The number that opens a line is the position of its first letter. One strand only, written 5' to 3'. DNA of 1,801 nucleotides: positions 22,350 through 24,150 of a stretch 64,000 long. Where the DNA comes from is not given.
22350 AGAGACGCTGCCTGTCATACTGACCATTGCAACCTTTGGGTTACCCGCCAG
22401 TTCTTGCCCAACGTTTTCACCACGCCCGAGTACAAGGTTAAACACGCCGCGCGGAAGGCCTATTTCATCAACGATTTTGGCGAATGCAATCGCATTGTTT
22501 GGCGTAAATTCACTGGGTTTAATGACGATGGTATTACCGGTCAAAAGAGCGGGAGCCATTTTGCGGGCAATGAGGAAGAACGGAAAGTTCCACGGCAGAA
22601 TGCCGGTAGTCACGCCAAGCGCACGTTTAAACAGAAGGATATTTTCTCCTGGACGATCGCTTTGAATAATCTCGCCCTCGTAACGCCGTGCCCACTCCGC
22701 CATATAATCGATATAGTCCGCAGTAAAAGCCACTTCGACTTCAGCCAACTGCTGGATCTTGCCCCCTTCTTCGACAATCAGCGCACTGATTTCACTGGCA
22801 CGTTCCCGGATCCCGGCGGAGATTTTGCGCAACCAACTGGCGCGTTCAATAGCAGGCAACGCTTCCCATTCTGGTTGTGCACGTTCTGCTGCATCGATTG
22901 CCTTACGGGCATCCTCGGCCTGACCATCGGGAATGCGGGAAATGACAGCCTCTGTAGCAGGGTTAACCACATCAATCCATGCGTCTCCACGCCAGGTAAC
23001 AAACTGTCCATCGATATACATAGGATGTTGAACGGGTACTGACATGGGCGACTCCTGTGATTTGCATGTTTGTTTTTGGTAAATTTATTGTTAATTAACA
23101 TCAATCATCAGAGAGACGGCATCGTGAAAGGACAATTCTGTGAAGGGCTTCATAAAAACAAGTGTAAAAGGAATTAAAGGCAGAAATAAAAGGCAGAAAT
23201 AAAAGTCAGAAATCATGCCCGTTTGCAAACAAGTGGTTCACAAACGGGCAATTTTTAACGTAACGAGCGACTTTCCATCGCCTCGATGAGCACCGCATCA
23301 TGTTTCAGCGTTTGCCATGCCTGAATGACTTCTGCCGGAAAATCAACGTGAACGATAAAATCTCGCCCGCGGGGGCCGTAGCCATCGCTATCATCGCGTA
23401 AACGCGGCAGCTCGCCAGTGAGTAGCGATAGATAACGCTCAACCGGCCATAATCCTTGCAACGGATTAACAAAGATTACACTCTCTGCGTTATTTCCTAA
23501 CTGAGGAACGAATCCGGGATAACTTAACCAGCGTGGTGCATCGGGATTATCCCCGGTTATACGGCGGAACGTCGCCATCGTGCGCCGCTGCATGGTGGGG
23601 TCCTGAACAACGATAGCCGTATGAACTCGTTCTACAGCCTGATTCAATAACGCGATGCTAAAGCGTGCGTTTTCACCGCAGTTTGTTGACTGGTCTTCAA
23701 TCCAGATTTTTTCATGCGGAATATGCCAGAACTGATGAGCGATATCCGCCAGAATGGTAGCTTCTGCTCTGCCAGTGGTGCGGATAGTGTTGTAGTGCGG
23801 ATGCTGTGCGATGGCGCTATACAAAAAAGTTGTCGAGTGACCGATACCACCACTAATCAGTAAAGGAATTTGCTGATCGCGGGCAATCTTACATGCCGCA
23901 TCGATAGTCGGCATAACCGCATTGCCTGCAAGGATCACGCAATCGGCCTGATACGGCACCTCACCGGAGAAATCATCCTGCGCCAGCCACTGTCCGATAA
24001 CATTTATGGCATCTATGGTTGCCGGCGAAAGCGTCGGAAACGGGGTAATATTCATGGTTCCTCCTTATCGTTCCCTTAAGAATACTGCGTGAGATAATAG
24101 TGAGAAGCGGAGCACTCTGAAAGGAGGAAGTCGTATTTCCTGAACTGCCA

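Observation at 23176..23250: Three tandem 13-bp repeats and a 10-bp-arm palindrome upstream of aldA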

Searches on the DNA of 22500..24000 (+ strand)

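Call 4: search_dna_similar(query=window:22950-23350:+, collection=ecoli_genomes, mode=near, max_rows=40, rows=spread)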
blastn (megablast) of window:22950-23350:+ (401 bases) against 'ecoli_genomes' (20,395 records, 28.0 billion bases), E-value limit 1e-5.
Records with a match: 5413; places in all: 5417; records where one place covers at least 80% of the query: 5411.
Genomes with a match: 5413 of 5426; with a place that covers at least 80% of the query: 5411. Places per genome that has any: lowest 1, median 1, highest 3. On chromosomes: 5412 places; on plasmids: 5.
Best place of each record, by identity: >=99% 539; 95-99% 460; 90-95% 4401; 80-90% 13.
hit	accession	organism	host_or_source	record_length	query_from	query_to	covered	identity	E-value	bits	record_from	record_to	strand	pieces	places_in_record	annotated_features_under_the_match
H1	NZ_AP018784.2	Escherichia coli strain SK1144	-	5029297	1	401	100%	100.0%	0e+0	741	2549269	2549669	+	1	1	aldA: aldehyde dehydrogenase | ydcF: DUF218 domain-containing protein YdcF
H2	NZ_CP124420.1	Escherichia coli strain AVS0155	environmental: river near WWTP effluent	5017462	1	401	100%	100.0%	0e+0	741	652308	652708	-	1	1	ydcF: DUF218 domain-containing protein YdcF | aldA: aldehyde dehydrogenase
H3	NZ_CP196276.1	Escherichia coli strain AH21C062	Homo sapiens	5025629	1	401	100%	100.0%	0e+0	741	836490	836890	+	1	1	aldA: aldehyde dehydrogenase | ydcF: DUF218 domain-containing protein YdcF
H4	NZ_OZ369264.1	Escherichia coli strain Esc27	not applicable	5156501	1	401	100%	100.0%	0e+0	741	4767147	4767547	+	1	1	aldA: aldehyde dehydrogenase | ydcF: DUF218 domain-containing protein YdcF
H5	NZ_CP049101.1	Escherichia coli strain EC28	Homo sapiens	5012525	1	401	100%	96.3%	0e+0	645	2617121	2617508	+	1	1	aldA: aldehyde dehydrogenase | ydcF: DUF218 domain-containing protein YdcF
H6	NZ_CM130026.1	Escherichia coli strain NE88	Culture with antimicrbial peptide EWAMPR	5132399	1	401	100%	95.5%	5e-177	628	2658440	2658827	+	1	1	aldA: aldehyde dehydrogenase | ydcF: DUF218 domain-containing protein YdcF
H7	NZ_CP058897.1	Escherichia coli strain MS10858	Homo sapiens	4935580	1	401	100%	95.0%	1e-173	617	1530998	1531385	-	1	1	ydcF: DUF218 domain-containing protein YdcF | aldA: aldehyde dehydrogenase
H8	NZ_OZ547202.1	Escherichia coli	Homo sapiens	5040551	1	401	100%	95.0%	1e-173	617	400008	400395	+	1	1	aldA: aldehyde dehydrogenase | ydcF: DUF218 domain-containing protein YdcF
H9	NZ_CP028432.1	Escherichia coli strain RM9975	Corvus brachyrhynchos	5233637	1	401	100%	94.0%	5e-167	595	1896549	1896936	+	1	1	aldA: aldehyde dehydrogenase | ydcF: DUF218 domain-containing protein YdcF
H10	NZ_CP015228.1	Escherichia coli strain 09-00049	lettuce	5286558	1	401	100%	94.0%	5e-167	595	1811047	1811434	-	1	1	ydcF: DUF218 domain-containing protein YdcF | aldA: aldehyde dehydrogenase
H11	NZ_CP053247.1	Escherichia coli strain SCU-482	Homo sapiens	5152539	1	401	100%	94.0%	5e-167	595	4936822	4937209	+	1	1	aldA: aldehyde dehydrogenase | ydcF: DUF218 domain-containing protein YdcF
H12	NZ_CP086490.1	Escherichia coli strain Ec-050-T5-ESBL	Homo sapiens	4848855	1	401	100%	94.0%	5e-167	595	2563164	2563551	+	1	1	aldA: aldehyde dehydrogenase | ydcF: DUF218 domain-containing protein YdcF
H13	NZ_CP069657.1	Escherichia coli O89m:H10 strain MIN12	Homo sapiens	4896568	1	401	100%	94.0%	5e-167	595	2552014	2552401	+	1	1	aldA: aldehyde dehydrogenase | ydcF: DUF218 domain-containing protein YdcF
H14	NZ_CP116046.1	Escherichia coli strain EC812A1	Anal swab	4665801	1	401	100%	94.0%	5e-167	595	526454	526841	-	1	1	ydcF: DUF218 domain-containing protein YdcF | aldA: aldehyde dehydrogenase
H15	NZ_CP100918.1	Escherichia coli strain ET745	sediment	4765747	1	401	100%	94.0%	5e-167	595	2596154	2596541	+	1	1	aldA: aldehyde dehydrogenase | ydcF: DUF218 domain-containing protein YdcF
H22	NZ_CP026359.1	Escherichia coli strain 2_0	not applicable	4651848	1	401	100%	93.8%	2e-165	590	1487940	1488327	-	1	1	ydcF: DUF218 domain-containing protein YdcF | aldA: aldehyde dehydrogenase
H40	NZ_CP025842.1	Escherichia coli strain 720632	Homo sapiens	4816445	189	401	53%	92.0%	3e-74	287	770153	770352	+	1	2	ydcF: DUF218 domain-containing protein YdcF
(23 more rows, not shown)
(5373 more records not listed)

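Call 6: search_rna_families(source=window, start=22500, end=24000, threshold=evalue, max_evalue=10)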
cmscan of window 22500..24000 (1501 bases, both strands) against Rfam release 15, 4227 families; matches with E-value up to 10: 2.
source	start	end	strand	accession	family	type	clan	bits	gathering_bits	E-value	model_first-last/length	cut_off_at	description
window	23339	23439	-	RF02507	Atu_Ti3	Gene; sRNA;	-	26.4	50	0.0038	1-89/89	no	Rhizobiales sRNA Atu_Ti3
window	23669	23806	+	RF01385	isrA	Gene; sRNA;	-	14.4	51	3.4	1-129/129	no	isrA Hfq binding RNA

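Call 7: get_annotated_region(hit=H22, flank=300)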
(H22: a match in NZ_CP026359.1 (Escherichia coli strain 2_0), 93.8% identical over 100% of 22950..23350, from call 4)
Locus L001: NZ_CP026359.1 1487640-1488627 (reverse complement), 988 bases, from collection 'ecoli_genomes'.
description: Escherichia coli strain 2_0 chromosome, complete genome
organism: Escherichia coli strain 2_0 (NCBI taxid 562)
replicon: chromosome; assembly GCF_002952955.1
host: not applicable; source: not applicable; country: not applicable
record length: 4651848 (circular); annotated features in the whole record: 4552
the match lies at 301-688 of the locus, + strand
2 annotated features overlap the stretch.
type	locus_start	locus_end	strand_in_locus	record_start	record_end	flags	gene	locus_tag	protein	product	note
CDS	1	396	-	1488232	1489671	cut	aldA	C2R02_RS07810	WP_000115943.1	aldehyde dehydrogenase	-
CDS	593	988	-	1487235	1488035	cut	ydcF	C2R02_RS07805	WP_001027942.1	DUF218 domain-containing protein YdcF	-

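Call 8: get_annotated_region(hit=H1, flank=300)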
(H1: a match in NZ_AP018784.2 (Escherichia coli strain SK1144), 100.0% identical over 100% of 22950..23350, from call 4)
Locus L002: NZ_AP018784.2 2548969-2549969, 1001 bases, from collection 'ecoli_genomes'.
description: Escherichia coli strain SK1144 chromosome, complete genome
organism: Escherichia coli strain SK1144 (NCBI taxid 562)
replicon: chromosome; assembly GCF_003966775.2
host: -; source: -; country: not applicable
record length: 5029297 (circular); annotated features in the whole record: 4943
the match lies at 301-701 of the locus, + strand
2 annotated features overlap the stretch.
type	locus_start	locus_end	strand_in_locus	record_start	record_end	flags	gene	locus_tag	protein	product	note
CDS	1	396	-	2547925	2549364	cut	aldA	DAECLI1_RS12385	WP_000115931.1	aldehyde dehydrogenase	-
CDS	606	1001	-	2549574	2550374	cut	ydcF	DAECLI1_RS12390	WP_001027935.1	DUF218 domain-containing protein YdcF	-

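Call 9: get_annotated_region(hit=H5, flank=300)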
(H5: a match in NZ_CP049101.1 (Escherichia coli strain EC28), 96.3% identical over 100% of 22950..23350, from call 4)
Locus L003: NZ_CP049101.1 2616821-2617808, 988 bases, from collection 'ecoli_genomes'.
description: Escherichia coli strain EC28 chromosome, complete genome
organism: Escherichia coli strain EC28 (NCBI taxid 562)
replicon: chromosome; assembly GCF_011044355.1
host: Homo sapiens; source: urine; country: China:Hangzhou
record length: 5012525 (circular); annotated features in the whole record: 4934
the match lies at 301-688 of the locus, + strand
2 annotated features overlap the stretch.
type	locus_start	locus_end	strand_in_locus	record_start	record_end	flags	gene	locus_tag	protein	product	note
CDS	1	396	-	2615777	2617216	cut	aldA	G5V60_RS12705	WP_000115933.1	aldehyde dehydrogenase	-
CDS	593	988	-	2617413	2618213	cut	ydcF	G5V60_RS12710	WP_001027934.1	DUF218 domain-containing protein YdcF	-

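Call 10: get_annotated_region(hit=H40, flank=3000)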
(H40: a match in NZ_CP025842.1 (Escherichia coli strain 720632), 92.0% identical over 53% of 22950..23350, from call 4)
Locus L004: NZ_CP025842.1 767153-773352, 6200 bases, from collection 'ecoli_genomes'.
description: Escherichia coli strain 720632 chromosome, complete genome
organism: Escherichia coli strain 720632 (NCBI taxid 562)
replicon: chromosome; assembly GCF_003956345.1
host: Homo sapiens; source: stool; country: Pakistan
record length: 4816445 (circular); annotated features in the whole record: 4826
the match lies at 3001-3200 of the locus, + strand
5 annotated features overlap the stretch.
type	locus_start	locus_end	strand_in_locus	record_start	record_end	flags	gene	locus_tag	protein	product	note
CDS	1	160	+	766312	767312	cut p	gap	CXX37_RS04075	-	type I glyceraldehyde-3-phosphate dehydrogenase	frameshifted; internal stop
CDS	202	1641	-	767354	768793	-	aldA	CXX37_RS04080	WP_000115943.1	aldehyde dehydrogenase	-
CDS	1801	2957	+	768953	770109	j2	-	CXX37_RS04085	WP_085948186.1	IS3-like element IS600 family transposase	programmed frameshift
CDS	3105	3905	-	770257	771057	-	ydcF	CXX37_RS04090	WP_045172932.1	DUF218 domain-containing protein YdcF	-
CDS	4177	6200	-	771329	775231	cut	hrpA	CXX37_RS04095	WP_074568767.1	ATP-dependent RNA helicase HrpA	-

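Call 12: search_dna_similar(query=window:23120-23275:+, collection=ecoli_genomes, mode=near, max_rows=60, rows=spread)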
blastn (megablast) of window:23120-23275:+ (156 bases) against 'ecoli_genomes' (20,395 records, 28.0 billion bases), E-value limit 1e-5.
Records with a match: 5400; places in all: 5401; records where one place covers at least 80% of the query: 5400.
Genomes with a match: 5400 of 5426; with a place that covers at least 80% of the query: 5400. Places per genome that has any: lowest 1, median 1, highest 2. On chromosomes: 5396 places; on plasmids: 5.
Best place of each record, by identity: >=99% 539; 90-95% 3293; 80-90% 1568.
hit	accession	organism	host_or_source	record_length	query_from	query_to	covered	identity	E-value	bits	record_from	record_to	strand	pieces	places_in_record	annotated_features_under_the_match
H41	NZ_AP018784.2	Escherichia coli strain SK1144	-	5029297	1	156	100%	100.0%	3e-75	289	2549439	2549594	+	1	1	ydcF: DUF218 domain-containing protein YdcF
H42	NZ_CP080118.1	Escherichia coli strain M70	Homo sapiens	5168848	1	156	100%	100.0%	3e-75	289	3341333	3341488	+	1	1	ydcF: DUF218 domain-containing protein YdcF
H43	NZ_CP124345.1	Escherichia coli strain AVS0530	wastewater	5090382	1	156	100%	100.0%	3e-75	289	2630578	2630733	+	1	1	ydcF: DUF218 domain-containing protein YdcF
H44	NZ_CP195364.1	Escherichia coli strain 24AR0070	Homo sapiens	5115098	1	156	100%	100.0%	3e-75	289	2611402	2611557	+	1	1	ydcF: DUF218 domain-containing protein YdcF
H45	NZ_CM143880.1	Escherichia coli strain E07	Homo sapiens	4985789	1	156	100%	100.0%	3e-75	289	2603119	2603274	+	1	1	ydcF: DUF218 domain-containing protein YdcF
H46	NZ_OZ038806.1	Escherichia coli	-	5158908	1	156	100%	100.0%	3e-75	289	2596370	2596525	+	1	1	ydcF: DUF218 domain-containing protein YdcF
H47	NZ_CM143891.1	Escherichia coli strain E27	Homo sapiens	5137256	1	156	100%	91.7%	1e-49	204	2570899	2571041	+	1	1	ydcF: DUF218 domain-containing protein YdcF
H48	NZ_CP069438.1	Escherichia coli strain FDAARGOS_1260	Homo sapiens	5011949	1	156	100%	91.0%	5e-48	198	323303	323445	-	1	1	ydcF: DUF218 domain-containing protein YdcF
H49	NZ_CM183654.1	Escherichia coli strain GmM077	Homo sapiens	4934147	1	156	100%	91.0%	5e-48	198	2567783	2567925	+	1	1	ydcF: DUF218 domain-containing protein YdcF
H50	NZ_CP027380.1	Escherichia coli strain 2013C-3250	missing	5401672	1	156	100%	90.4%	2e-46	193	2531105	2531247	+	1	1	ydcF: DUF218 domain-containing protein YdcF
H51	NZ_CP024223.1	Escherichia coli O169:H41 strain 2014EL-1345-2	missing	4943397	1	156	100%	90.4%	2e-46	193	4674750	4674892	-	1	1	ydcF: DUF218 domain-containing protein YdcF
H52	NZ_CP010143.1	Escherichia coli strain D4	dog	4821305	1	156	100%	90.4%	2e-46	193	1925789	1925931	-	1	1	ydcF: DUF218 domain-containing protein YdcF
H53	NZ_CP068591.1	Escherichia coli strain EF7-18-58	Gallus gallus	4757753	1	156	100%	90.4%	2e-46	193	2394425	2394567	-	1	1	ydcF: DUF218 domain-containing protein YdcF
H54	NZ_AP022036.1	Escherichia coli strain WP3-S18-ESBL-09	-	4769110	1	156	100%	90.4%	2e-46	193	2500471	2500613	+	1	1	ydcF: DUF218 domain-containing protein YdcF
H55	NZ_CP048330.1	Escherichia coli strain 10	environment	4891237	1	156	100%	90.4%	2e-46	193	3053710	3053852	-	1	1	ydcF: DUF218 domain-containing protein YdcF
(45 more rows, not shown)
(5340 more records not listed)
